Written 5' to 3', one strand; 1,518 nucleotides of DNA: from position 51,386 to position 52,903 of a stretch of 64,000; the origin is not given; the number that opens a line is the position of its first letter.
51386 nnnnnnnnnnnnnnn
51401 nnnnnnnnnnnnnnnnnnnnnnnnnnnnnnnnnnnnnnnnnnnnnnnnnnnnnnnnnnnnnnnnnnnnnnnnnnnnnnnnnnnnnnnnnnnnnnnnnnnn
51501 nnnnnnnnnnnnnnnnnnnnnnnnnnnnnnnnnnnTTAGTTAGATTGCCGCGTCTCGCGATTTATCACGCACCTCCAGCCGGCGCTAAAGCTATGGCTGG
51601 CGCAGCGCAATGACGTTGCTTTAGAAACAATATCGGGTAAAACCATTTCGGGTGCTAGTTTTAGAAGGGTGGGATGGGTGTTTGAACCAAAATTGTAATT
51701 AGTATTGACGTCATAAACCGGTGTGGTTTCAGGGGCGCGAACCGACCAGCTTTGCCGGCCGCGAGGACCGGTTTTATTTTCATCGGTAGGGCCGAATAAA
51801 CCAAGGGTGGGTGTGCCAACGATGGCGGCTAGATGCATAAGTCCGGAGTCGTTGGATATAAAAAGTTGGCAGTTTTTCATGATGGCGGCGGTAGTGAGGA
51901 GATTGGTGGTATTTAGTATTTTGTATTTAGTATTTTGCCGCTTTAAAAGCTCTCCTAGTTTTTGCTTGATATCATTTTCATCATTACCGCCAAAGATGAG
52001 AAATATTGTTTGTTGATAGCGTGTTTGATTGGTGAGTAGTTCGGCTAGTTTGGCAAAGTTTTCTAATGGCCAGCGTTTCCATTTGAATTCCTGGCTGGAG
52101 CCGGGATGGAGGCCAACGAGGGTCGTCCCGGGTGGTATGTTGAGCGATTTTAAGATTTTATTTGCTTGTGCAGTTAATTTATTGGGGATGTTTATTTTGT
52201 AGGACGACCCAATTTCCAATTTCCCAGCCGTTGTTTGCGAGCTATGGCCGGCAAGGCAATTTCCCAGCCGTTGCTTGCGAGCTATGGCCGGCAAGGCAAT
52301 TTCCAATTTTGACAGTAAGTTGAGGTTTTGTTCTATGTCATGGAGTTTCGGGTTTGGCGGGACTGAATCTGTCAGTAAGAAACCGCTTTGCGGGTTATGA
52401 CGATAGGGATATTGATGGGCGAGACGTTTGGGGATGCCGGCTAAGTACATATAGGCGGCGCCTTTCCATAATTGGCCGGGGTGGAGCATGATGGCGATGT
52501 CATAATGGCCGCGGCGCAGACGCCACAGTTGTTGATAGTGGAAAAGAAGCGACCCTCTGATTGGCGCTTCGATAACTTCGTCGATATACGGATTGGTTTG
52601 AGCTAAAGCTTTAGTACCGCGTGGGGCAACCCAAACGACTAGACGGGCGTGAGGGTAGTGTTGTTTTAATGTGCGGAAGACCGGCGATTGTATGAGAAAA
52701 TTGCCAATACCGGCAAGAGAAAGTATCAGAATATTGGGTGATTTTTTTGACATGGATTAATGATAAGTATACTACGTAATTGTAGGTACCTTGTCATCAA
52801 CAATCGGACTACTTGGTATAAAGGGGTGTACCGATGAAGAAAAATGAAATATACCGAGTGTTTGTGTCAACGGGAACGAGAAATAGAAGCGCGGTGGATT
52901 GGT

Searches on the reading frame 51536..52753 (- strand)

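Call 15: search_protein_families(library=pfam, proteins=[window:51536-52753:-], max_evalue=0.0001)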
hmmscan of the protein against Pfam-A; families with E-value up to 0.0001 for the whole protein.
window:51536-52753:- (405 aa): 1 family
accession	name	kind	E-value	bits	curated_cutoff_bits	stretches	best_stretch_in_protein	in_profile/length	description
PF01075.23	Glyco_transf_9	-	7.1e-33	114.4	22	1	78-340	7-229/247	Glycosyltransferase family 9 (heptosyltransferase)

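Call 40: search_protein_families(library=ncbifam, proteins=[window:51536-52753:-], max_evalue=0.1)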
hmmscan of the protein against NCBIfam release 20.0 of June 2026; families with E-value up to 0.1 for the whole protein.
window:51536-52753:- (405 aa): 9 families
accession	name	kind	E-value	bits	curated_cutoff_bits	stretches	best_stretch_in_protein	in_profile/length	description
TIGR02195.1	heptsyl_trn_II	equivalog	7e-37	127.3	134.6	1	7-374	1-333/339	lipopolysaccharide heptosyltransferase II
NF008162.0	PRK10916.1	equivalog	2.1e-24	86.3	569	2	197-373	167-337/348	ADP-heptose--LPS heptosyltransferase RfaF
TIGR02201.1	heptsyl_trn_III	equivalog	5.3e-24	84.9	170.2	2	8-164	2-161/344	putative lipopolysaccharide heptosyltransferase III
TIGR02193.1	heptsyl_trn_I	equivalog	5.5e-22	78.4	185.3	1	7-341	1-302/320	lipopolysaccharide heptosyltransferase I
NF007742.0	PRK10422.1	equivalog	5.1e-18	65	467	2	211-328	184-296/352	lipopolysaccharide core heptosyltransferase RfaQ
NF008204.0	PRK10964.1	equivalog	4.5e-11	42.5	437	1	197-342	166-301/322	lipopolysaccharide heptosyltransferase RfaC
NF008452.0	PRK11303.1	equivalog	0.0025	17.1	385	1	167-274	9-117/332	catabolite repressor/activator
TIGR03590.1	PseG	equivalog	0.022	14.4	153.55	0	231-279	156-203/280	UDP-2,4-diacetamido-2,4,6-trideoxy-beta-L-altropyranose hydrolase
TIGR04372.1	glycosyl_04372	domain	0.026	14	45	0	291-317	82-108/207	TIGR04372 family glycosyltransferase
